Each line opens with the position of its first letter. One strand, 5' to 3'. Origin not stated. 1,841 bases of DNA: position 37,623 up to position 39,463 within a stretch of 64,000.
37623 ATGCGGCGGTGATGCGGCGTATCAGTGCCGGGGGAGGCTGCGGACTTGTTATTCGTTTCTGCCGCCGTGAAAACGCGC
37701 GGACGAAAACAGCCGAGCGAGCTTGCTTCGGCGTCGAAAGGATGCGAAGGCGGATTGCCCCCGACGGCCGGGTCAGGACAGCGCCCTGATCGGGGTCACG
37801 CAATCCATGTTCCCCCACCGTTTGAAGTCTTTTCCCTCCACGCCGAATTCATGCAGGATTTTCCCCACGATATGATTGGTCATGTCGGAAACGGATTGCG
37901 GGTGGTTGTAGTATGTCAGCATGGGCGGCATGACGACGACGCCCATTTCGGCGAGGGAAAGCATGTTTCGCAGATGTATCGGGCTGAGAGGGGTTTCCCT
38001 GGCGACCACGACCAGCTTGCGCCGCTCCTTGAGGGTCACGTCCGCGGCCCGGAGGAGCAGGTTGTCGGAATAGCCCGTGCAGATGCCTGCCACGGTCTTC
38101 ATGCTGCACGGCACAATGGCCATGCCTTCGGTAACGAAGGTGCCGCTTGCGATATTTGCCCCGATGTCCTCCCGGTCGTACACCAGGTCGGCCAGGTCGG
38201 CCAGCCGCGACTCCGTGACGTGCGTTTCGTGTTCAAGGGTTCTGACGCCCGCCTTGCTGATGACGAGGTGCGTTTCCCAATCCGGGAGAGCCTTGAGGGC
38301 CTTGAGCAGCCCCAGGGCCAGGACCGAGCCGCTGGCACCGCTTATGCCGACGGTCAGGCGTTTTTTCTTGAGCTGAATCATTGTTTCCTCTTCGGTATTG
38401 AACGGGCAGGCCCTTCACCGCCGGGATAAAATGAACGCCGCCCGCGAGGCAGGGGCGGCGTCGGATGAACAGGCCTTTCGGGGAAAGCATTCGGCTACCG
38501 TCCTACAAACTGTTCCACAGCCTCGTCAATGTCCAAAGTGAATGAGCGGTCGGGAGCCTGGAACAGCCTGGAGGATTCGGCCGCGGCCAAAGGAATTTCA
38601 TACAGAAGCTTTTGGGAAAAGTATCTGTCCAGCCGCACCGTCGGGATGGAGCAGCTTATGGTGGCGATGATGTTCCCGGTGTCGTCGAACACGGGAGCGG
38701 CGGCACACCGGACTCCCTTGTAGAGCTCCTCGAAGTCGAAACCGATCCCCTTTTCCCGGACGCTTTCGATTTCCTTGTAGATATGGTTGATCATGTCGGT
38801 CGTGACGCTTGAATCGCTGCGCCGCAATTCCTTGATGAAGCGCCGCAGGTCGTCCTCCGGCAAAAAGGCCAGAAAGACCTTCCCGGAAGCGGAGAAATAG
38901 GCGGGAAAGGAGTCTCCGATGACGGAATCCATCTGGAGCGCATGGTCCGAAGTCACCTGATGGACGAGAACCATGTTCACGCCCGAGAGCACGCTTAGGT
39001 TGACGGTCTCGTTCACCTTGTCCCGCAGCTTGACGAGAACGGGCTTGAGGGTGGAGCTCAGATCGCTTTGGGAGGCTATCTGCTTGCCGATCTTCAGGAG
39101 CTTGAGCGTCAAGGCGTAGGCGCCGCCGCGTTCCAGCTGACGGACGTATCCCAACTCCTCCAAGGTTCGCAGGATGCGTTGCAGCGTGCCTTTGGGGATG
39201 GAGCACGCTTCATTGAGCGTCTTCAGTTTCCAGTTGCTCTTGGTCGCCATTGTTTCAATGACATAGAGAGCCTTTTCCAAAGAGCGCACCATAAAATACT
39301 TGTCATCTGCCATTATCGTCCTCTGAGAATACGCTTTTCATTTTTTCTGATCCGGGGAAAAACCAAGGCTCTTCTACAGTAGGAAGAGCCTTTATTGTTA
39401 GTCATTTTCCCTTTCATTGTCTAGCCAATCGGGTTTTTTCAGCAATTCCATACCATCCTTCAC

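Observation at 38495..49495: Uncharacterised catabolic module: transporter, FAD amine/amino-acid oxidoreductase, RidA, 2-oxoacid:ferredoxin oxidoreductase and an ATP-yielding acyl-CoA synthetase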

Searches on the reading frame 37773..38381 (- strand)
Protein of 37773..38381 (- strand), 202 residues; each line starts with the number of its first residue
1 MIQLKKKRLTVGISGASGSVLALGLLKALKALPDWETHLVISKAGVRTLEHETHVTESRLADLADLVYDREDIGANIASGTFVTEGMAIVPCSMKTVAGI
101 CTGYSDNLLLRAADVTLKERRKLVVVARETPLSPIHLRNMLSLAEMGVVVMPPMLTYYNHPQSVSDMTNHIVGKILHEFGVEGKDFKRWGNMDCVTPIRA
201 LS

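Call 39: search_protein_families(library=ncbifam, proteins=[window:37773-38381:-], max_evalue=0.00001)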
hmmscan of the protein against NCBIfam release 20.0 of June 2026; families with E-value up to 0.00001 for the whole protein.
window:37773-38381:- (202 aa): 4 families
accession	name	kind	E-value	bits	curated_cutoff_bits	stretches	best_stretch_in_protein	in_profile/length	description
NF041206.1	VdcB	exception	3.4e-78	261.5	290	1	8-189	1-182/184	non-oxidative hydroxyarylic acid decarboxylases subunit B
NF004685.0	PRK06029.1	subfamily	2.2e-75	252.8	188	1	7-191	2-186/187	UbiX family flavin prenyltransferase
NF041218.1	BagM_FevK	exception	7.9e-69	231.3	420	1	8-192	2-186/215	bagremycin/ferroverdin biosynthesis UbiX family decarboxylase BagM/FevK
TIGR00421.1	ubiX_pad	subfamily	6.9e-68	227.9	108.9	1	8-189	1-181/181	UbiX family flavin prenyltransferase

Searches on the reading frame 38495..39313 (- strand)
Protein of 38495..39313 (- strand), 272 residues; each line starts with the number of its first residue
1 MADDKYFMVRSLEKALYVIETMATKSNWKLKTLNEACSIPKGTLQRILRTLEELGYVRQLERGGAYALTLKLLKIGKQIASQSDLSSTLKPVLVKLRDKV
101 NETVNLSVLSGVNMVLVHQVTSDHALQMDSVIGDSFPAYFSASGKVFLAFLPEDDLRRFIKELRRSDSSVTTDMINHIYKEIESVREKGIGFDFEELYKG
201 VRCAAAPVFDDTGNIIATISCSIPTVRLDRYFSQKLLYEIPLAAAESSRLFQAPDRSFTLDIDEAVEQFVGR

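Call 3: search_protein_families(library=pfam, proteins=[window:38495-39313:-])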
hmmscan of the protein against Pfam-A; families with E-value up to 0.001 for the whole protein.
window:38495-39313:- (272 aa): 3 families
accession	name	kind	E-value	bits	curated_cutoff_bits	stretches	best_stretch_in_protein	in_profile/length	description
PF01614.24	IclR_C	-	3.3e-40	137.9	24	1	80-245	4-170/174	Bacterial transcriptional regulator IclR C-terminal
PF09339.16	HTH_IclR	-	1.8e-09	37.7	22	1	11-60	1-51/52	IclR helix-turn-helix domain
PF25213.1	HVO_A0261_N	-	2.5e-05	24.5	35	1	7-70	6-65/86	HVO_A0261 N-terminal domain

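Call 4: search_protein_families(library=ncbifam, proteins=[window:38495-39313:-])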
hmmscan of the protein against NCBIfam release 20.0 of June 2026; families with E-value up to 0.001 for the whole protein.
window:38495-39313:- (272 aa): 8 families
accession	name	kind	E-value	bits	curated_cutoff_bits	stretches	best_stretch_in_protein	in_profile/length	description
NF011671.1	PRK15090.1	equivalog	1.8e-43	148.7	275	1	8-234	9-236/256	DNA-binding transcriptional regulator KdgR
TIGR02431.1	pcaR_pcaU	subfamily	2.3e-41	141.8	284.75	1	8-233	4-230/248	beta-ketoadipate pathway transcriptional regulators, PcaR/PcaU/PobR family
NF045644.1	TransRegBhcR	equivalog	3.1e-39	134.9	350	1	8-249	21-263/267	HTH-type transcriptional regulator BhcR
NF008601.2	PRK11569.1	equivalog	1.8e-32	112.6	380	1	9-228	26-249/276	glyoxylate bypass operon transcriptional repressor IclR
NF007548.0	PRK10163.1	equivalog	3.1e-23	82.3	406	1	34-235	47-251/271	HTH-type transcriptional repressor AllR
NF007342.0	PRK09834.1-4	equivalog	1.3e-18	66.9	251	1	8-220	10-224/263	DNA-binding transcriptional regulator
NF007341.0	PRK09834.1-3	equivalog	8.5e-17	61.2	269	1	5-205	3-210/274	DNA-binding transcriptional regulator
NF007339.0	PRK09834.1-1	equivalog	6.6e-16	58.4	299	1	8-175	19-187/271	DNA-binding transcriptional regulator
